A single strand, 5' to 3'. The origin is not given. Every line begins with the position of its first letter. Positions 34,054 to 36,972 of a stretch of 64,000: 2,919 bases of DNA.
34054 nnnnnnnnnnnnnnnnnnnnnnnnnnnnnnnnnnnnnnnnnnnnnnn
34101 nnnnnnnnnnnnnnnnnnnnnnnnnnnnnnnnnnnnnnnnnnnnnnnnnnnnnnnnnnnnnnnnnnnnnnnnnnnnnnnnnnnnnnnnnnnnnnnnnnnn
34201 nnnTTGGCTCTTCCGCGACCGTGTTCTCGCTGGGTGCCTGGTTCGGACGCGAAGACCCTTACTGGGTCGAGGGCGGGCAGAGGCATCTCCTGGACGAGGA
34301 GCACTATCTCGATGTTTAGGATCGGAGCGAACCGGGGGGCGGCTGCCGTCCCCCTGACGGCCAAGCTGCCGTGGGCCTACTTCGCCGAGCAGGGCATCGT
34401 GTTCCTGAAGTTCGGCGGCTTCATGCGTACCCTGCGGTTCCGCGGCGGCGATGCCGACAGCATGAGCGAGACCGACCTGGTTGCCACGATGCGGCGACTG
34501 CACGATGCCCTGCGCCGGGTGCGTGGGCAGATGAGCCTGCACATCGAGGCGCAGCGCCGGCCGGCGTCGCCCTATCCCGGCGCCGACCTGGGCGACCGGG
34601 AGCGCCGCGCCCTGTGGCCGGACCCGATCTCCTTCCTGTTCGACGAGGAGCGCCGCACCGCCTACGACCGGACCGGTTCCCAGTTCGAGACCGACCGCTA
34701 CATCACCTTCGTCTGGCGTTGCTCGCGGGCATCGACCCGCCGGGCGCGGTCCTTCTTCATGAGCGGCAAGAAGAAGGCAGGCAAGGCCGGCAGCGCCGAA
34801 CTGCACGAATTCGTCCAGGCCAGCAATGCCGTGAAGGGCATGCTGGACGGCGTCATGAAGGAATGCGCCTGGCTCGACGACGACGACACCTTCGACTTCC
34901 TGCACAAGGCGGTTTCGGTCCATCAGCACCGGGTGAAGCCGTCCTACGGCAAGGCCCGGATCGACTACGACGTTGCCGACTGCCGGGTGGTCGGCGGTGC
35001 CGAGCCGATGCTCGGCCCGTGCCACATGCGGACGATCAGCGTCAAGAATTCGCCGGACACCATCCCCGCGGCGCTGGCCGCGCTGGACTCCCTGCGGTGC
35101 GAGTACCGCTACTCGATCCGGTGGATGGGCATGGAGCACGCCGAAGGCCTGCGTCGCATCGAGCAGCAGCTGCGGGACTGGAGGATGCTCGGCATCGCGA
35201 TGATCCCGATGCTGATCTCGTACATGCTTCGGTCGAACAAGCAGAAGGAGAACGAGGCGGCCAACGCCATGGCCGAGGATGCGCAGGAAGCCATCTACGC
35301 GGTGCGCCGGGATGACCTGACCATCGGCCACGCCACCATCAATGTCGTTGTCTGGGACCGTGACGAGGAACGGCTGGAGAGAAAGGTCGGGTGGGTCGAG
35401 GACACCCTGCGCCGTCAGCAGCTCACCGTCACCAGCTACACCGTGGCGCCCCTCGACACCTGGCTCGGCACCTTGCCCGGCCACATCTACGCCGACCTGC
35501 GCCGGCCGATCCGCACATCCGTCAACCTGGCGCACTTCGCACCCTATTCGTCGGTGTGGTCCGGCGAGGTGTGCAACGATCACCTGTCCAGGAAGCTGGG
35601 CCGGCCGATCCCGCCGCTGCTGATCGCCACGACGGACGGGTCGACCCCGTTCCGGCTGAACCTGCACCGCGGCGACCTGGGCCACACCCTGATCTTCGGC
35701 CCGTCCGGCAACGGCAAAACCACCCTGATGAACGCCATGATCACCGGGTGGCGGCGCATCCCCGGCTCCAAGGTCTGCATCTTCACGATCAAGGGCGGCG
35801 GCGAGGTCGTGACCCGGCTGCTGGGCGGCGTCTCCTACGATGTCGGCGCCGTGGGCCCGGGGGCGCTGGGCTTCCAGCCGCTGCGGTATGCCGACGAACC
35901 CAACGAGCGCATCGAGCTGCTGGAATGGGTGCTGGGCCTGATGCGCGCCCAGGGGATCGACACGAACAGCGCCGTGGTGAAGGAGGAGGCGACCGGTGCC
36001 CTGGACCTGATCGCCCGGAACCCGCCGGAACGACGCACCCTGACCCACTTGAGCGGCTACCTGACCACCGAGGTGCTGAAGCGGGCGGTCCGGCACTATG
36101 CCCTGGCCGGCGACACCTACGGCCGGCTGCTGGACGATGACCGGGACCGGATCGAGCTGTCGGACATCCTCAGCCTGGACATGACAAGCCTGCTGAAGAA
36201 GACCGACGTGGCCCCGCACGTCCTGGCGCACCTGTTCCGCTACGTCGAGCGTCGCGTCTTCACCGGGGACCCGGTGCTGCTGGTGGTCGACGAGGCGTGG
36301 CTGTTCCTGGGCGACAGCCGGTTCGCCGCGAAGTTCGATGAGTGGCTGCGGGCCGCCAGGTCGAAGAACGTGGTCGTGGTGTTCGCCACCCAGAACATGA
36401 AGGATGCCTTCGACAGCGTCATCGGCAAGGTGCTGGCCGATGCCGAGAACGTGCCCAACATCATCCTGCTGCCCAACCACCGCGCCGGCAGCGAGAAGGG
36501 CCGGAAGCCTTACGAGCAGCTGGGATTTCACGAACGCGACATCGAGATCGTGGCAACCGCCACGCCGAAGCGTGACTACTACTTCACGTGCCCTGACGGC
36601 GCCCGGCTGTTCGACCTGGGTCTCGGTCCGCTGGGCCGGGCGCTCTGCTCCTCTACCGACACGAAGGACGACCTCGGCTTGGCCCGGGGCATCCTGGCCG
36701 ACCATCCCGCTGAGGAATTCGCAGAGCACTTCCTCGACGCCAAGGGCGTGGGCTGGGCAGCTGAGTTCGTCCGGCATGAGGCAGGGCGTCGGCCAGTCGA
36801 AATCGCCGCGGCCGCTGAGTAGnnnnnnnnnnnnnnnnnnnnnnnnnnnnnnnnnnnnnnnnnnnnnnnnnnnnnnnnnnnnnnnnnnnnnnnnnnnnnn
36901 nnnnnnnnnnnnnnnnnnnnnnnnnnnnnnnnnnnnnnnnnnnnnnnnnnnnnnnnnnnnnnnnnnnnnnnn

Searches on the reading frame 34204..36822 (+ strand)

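Call 3: search_protein_families(library=pfam, proteins=[window:34204-36822:+], max_evalue=0.01)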
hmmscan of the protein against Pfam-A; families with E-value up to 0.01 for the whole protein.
window:34204-36822:+ (872 aa): 4 families
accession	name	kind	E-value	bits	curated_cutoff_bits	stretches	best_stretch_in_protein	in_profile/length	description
PF03135.19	CagE_TrbE_VirB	-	0.00023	21.6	21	1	344-433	115-204/204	CagE, TrbE, VirB family, component of type IV transporter system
PF12846.13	AAA_10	-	0.00071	19.2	27.5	0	693-739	244-290/362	AAA-like domain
PF13555.12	AAA_29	-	0.00088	19.4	27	1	493-514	23-44/61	P-loop containing region of AAA domain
PF13401.12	AAA_22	-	0.0012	19.6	27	0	493-514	6-27/130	AAA domain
